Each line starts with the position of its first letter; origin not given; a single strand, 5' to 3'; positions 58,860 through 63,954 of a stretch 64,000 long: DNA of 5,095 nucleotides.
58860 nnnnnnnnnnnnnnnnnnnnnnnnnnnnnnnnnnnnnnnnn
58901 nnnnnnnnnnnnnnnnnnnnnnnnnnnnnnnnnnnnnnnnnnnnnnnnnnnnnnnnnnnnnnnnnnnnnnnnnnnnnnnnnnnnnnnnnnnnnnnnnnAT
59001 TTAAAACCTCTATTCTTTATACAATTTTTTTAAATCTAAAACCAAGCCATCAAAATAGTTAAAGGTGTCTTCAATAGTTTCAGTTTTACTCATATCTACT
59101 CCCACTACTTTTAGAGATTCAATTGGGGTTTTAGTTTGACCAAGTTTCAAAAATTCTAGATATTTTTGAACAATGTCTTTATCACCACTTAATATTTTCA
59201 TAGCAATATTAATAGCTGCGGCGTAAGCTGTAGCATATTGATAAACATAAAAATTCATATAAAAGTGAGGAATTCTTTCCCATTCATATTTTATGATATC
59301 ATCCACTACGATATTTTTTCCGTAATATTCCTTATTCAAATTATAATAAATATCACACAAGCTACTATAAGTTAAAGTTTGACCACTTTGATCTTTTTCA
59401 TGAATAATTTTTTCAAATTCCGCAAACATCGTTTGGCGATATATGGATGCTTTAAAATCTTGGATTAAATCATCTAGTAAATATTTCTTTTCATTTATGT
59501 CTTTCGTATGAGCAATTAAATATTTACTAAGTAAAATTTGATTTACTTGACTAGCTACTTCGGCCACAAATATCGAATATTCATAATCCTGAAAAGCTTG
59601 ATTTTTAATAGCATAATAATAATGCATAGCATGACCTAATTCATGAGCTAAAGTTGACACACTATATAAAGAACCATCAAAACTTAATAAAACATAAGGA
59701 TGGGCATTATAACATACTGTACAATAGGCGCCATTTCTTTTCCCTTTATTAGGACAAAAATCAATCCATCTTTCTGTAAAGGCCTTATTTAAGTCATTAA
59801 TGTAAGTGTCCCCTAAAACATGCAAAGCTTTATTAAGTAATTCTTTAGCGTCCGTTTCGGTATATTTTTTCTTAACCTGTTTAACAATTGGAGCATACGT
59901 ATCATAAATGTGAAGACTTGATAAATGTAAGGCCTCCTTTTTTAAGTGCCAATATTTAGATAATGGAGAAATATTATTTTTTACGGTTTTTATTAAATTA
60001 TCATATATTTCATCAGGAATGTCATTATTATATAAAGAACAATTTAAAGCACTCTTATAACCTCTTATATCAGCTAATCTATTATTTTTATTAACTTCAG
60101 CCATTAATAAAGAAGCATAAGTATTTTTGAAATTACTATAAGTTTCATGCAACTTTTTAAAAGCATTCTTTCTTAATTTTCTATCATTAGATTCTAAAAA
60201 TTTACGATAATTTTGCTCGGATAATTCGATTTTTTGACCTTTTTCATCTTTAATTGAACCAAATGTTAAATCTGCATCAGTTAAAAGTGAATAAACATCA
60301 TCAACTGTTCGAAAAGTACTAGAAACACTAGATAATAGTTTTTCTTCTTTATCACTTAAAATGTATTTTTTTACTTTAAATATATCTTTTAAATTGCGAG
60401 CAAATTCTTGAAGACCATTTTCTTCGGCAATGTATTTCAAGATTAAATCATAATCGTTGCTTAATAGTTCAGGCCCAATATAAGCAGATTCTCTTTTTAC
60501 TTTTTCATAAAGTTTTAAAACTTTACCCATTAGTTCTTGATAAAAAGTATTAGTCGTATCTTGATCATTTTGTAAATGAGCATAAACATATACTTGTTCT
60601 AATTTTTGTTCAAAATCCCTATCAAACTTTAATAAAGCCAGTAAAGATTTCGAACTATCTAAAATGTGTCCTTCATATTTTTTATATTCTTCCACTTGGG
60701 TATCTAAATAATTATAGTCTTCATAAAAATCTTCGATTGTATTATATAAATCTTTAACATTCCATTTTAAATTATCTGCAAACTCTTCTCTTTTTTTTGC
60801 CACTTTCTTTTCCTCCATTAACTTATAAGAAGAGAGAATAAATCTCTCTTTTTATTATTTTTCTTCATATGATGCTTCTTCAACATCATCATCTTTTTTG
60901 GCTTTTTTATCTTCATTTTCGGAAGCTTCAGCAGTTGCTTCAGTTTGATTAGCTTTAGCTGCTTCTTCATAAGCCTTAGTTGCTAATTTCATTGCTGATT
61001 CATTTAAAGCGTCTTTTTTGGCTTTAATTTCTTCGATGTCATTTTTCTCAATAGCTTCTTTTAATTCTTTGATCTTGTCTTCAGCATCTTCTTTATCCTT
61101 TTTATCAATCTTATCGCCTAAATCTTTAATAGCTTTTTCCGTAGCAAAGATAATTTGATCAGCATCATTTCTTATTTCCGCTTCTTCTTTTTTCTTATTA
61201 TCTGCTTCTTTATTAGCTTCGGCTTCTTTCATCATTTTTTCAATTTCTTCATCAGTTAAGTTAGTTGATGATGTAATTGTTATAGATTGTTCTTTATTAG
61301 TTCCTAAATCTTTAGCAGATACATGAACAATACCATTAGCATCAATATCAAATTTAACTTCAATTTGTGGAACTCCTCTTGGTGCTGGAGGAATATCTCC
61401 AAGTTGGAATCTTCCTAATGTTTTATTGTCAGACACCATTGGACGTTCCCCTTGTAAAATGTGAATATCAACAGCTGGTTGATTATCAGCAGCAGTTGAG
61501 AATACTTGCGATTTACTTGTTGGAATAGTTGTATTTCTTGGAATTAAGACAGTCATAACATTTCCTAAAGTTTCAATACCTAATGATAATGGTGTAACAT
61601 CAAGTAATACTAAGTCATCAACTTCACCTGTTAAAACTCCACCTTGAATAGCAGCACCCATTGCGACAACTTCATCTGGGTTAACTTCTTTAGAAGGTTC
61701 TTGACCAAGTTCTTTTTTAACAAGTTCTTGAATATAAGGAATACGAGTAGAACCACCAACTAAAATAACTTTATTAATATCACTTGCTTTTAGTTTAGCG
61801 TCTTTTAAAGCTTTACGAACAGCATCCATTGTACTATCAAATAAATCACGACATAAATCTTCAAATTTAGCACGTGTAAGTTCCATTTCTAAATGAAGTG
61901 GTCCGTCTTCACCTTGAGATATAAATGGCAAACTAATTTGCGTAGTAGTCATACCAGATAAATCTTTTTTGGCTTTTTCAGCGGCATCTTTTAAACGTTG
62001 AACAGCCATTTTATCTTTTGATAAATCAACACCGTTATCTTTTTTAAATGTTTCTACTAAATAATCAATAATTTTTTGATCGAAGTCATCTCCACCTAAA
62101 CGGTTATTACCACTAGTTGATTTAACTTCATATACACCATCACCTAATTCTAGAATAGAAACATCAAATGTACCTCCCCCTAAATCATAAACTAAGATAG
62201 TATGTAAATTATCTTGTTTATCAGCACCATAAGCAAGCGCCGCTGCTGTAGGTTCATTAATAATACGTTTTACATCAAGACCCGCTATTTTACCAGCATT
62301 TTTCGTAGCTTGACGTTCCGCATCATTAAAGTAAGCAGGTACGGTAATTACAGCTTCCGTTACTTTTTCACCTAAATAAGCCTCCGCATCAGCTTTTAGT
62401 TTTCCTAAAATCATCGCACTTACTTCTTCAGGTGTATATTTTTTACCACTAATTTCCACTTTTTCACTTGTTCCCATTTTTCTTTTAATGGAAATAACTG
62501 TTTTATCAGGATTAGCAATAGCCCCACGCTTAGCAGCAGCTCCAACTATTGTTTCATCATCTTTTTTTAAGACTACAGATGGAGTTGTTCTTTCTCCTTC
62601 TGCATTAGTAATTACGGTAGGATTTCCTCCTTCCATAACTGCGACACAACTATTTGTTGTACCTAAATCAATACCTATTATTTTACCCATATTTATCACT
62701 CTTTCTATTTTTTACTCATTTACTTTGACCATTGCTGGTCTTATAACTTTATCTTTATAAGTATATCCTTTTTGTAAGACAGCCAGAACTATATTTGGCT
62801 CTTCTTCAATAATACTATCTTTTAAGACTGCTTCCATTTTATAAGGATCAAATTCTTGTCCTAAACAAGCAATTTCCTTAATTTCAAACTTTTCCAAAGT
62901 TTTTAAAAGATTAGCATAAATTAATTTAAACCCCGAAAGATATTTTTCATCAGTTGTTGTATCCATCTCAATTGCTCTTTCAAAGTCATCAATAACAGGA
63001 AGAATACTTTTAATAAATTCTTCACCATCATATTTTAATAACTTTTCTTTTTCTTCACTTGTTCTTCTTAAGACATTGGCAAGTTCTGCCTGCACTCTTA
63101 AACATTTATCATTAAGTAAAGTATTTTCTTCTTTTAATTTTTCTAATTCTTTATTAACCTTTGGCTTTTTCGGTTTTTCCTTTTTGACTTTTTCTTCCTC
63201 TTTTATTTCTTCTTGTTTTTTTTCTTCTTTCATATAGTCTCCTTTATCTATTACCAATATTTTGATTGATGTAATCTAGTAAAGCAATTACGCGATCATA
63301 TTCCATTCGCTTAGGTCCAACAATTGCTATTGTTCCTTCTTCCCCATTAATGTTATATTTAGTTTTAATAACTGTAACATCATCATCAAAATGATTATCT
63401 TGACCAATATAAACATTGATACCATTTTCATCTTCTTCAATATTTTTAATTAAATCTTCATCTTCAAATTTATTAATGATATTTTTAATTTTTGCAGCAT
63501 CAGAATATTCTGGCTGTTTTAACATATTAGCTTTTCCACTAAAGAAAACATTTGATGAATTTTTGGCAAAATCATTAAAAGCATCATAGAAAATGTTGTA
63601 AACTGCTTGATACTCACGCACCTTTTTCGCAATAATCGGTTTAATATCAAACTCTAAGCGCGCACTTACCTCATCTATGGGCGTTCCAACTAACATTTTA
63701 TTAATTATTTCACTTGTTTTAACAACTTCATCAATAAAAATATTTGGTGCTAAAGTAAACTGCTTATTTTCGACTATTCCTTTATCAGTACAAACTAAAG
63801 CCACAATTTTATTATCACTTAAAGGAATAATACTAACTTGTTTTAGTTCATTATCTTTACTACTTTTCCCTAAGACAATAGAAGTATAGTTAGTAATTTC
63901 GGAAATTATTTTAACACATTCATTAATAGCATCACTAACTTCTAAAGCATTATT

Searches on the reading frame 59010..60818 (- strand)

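Call 18: search_protein_families(library=pfam, proteins=[window:59010-60818:-])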
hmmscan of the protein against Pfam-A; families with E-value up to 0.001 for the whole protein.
window:59010-60818:- (602 aa): 2 families
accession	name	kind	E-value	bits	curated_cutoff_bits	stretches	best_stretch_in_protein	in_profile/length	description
PF01432.26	Peptidase_M3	-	2.3e-75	255.2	27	1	208-587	3-456/457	Peptidase family M3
PF08439.15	Peptidase_M3_N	-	2.2e-16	60.2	25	1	117-186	1-70/70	Oligopeptidase F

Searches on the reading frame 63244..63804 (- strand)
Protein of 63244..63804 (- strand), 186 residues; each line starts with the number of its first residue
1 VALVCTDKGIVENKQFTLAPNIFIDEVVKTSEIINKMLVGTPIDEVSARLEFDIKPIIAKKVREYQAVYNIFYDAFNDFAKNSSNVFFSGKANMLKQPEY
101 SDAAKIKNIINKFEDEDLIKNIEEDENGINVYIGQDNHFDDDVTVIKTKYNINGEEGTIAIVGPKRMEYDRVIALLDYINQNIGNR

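Call 85: search_protein_families(library=pfam, proteins=[window:63244-63804:-], max_evalue=0.001)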
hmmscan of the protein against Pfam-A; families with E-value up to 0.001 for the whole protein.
window:63244-63804:- (186 aa): 1 family
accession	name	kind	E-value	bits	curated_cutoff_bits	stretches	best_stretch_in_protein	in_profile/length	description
PF01628.27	HrcA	-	1.4e-36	127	22.2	1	1-173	45-215/215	HrcA protein C terminal domain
